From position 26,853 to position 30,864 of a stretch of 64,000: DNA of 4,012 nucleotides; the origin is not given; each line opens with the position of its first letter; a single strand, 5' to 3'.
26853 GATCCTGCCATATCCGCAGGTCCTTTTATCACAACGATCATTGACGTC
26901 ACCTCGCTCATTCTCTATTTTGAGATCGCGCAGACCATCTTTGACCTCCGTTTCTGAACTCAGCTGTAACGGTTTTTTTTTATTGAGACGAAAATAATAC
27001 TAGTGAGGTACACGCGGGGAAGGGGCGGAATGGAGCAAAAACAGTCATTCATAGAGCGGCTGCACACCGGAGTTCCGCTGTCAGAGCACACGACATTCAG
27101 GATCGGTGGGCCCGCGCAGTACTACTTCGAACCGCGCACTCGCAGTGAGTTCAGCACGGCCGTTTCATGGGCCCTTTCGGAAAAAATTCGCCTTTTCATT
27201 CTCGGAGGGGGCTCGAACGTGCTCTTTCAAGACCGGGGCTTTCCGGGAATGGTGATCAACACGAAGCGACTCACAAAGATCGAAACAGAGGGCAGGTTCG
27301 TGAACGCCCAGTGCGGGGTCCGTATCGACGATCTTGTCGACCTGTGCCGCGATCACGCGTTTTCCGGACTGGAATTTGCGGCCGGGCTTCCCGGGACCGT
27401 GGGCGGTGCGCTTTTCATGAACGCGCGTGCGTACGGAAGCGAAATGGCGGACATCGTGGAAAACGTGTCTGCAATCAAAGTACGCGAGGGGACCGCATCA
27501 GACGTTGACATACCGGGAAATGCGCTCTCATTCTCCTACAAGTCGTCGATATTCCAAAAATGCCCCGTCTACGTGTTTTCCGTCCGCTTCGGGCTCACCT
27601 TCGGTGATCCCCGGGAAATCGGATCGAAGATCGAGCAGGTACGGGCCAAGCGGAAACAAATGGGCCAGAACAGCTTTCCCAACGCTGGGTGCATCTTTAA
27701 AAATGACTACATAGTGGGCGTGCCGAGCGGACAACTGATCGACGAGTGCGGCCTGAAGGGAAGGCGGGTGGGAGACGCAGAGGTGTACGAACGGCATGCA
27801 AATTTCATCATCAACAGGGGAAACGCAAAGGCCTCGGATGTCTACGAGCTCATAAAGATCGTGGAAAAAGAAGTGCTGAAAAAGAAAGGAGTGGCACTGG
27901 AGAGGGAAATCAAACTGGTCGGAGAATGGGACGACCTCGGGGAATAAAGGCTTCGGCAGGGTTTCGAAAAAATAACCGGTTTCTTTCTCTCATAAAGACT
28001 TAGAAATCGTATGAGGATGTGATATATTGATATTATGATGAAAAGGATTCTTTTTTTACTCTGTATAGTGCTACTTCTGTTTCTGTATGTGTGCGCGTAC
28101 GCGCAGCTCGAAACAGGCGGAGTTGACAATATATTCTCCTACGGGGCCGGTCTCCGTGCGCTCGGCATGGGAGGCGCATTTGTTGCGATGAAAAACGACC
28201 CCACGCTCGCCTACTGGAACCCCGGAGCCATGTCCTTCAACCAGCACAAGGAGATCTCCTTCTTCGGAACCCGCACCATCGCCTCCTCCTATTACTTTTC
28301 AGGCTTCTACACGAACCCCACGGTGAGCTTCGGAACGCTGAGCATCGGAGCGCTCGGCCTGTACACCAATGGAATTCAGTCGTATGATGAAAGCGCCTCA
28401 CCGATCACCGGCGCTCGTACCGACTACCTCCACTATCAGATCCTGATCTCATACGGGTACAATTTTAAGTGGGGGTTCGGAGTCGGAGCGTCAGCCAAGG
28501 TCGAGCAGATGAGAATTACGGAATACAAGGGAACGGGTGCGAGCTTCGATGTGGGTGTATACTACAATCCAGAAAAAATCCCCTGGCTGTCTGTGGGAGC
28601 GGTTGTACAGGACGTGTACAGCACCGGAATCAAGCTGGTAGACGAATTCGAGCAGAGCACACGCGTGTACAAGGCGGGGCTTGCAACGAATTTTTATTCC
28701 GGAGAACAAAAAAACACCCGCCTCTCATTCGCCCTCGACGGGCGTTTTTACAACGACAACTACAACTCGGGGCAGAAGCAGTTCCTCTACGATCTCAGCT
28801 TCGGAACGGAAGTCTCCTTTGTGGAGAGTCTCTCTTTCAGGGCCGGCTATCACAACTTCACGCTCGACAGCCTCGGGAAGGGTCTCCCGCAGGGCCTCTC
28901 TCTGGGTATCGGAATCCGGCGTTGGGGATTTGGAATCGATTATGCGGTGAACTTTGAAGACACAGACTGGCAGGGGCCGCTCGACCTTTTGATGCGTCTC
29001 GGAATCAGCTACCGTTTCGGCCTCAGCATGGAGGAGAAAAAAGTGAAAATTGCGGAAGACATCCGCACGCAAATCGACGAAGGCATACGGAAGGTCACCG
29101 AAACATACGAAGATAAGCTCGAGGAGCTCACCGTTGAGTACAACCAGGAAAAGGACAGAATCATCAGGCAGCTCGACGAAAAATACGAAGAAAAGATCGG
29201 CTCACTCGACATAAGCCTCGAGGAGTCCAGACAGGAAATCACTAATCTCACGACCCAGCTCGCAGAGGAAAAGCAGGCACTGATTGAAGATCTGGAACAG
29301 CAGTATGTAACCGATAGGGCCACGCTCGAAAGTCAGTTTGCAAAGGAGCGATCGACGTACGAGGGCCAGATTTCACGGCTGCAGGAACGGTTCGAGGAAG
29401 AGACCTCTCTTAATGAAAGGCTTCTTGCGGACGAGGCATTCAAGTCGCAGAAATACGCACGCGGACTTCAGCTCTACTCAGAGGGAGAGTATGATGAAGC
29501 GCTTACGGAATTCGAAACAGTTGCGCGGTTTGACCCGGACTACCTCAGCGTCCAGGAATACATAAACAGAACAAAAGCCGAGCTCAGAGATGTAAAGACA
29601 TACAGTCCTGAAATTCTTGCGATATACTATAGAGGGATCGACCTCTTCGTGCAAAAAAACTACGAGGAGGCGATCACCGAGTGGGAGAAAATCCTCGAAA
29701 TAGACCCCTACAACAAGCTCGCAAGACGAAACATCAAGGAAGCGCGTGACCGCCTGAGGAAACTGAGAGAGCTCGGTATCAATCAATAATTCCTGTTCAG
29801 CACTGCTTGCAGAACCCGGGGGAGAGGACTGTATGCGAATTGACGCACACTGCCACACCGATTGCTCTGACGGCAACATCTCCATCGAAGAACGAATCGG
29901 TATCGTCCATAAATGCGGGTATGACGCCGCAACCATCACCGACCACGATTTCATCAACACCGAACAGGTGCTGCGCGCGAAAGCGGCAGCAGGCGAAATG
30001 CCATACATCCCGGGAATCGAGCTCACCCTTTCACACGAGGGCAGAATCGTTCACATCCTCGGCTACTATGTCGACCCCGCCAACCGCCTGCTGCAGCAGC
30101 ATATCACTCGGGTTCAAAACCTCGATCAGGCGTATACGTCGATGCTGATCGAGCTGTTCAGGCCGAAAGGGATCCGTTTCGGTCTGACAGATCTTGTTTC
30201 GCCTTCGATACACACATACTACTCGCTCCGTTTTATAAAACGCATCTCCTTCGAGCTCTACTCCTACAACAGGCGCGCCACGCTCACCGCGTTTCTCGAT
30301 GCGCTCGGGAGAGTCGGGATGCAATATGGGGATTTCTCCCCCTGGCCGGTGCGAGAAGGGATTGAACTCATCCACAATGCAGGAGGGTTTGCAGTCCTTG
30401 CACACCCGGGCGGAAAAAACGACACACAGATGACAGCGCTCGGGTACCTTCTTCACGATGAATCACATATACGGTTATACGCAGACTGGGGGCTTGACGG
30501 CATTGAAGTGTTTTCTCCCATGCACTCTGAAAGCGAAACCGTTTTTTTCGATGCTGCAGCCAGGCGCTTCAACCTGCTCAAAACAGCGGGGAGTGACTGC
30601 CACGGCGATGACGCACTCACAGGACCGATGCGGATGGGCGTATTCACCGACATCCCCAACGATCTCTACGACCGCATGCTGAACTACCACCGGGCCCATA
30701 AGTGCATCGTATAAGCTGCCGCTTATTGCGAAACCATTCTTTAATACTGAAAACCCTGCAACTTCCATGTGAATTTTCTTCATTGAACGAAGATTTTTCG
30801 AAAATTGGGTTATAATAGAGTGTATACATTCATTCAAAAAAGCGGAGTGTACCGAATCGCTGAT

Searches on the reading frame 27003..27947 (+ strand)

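Call 16: search_protein_families(library=pfam, proteins=[window:27003-27947:+], max_evalue=0.001)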
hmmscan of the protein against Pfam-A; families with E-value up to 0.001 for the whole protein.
window:27003-27947:+ (314 aa): 2 families
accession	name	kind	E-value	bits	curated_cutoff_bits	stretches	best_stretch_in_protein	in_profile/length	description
PF02873.21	MurB_C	-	6.6e-31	106.9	27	1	206-306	2-99/99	UDP-N-acetylenolpyruvoylglucosamine reductase, C-terminal domain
PF01565.28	FAD_binding_4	-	1e-22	80.8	26.4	1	39-164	2-134/139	FAD binding domain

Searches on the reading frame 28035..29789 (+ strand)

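Call 16: search_protein_families(library=pfam, proteins=[window:28035-29789:+], max_evalue=0.001)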
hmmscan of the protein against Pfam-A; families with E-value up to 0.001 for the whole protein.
window:28035-29789:+ (584 aa): 6 families
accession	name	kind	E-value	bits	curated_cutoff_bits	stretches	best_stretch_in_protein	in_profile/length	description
PF07719.23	TPR_2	-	2.1e-11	43.4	27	1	529-560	3-34/34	Tetratricopeptide repeat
PF00515.34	TPR_1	-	1.2e-08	34.9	27.8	1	529-560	3-34/34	Tetratricopeptide repeat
PF13414.12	TPR_11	-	2e-08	34.2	26.8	0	477-503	1-27/42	TPR repeat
PF24575.1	TPR_Slam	-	0.00012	22.9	35.2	0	526-564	46-84/104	Surface lipoprotein assembly modifier, N-terminal TPR repeats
PF13428.12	TPR_14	-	0.00013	22.7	23.5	0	532-565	6-39/44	Tetratricopeptide repeat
PF14988.11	DUF4515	-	0.0007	20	24.5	0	352-409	10-70/206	Domain of unknown function (DUF4515)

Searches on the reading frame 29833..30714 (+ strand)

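Call 16: search_protein_families(library=pfam, proteins=[window:29833-30714:+], max_evalue=0.001)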
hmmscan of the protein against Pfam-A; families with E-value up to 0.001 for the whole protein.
window:29833-30714:+ (293 aa): 1 family
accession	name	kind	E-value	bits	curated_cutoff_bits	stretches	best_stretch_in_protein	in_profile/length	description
PF02811.25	PHP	-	8.9e-07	29.8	26.4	1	4-87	1-71/164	PHP domain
